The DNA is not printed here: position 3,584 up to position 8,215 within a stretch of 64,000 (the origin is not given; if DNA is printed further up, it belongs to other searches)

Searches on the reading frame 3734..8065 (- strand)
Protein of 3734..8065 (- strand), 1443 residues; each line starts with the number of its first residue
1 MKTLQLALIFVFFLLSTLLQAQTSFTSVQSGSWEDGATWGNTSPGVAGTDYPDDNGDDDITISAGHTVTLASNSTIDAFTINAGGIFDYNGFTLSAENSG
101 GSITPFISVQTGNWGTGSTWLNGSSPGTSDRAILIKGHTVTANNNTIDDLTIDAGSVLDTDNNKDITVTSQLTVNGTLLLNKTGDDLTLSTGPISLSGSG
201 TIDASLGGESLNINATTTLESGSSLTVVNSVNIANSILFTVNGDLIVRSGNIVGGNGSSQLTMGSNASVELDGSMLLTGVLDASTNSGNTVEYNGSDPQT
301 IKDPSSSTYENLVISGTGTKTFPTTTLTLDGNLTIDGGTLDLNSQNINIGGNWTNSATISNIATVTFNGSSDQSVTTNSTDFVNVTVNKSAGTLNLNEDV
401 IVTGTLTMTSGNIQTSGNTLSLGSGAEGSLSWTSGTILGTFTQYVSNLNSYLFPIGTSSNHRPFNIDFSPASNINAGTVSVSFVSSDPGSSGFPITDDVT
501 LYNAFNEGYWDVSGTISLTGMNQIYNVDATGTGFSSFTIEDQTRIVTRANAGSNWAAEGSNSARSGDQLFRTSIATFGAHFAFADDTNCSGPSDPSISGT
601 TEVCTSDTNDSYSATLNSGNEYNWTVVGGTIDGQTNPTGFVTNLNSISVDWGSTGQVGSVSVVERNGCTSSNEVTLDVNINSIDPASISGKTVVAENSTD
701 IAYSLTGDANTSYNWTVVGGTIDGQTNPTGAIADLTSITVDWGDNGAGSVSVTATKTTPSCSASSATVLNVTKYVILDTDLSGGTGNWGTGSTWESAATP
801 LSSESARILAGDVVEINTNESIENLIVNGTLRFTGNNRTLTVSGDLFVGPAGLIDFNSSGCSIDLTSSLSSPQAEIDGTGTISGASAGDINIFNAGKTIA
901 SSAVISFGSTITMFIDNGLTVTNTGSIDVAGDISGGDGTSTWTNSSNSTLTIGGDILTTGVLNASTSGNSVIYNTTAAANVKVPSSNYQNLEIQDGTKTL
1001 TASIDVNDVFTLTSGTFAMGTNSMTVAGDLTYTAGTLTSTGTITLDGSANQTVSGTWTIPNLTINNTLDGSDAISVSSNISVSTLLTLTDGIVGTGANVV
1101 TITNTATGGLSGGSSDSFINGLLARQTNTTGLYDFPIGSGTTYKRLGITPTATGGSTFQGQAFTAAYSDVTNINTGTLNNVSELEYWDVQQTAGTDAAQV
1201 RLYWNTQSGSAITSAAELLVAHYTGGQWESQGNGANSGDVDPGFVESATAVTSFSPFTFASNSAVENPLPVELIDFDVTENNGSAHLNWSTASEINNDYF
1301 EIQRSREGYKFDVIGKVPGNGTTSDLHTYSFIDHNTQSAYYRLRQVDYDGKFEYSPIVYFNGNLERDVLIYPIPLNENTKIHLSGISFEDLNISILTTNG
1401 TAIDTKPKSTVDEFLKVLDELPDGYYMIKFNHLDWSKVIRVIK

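Call 88: search_protein_families(library=pfam, proteins=[window:3734-8065:-], max_evalue=0.001)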
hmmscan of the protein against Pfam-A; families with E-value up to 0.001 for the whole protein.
window:3734-8065:- (1443 aa): 2 families
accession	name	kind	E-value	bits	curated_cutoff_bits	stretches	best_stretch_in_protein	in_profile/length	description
PF19408.5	PKD_6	-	6.7e-10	39.6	25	1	596-678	7-82/82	PKD-like domain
PF18962.6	Por_Secre_tail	-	0.00051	20.7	27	1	1370-1434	1-66/75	Secretion system C-terminal sorting domain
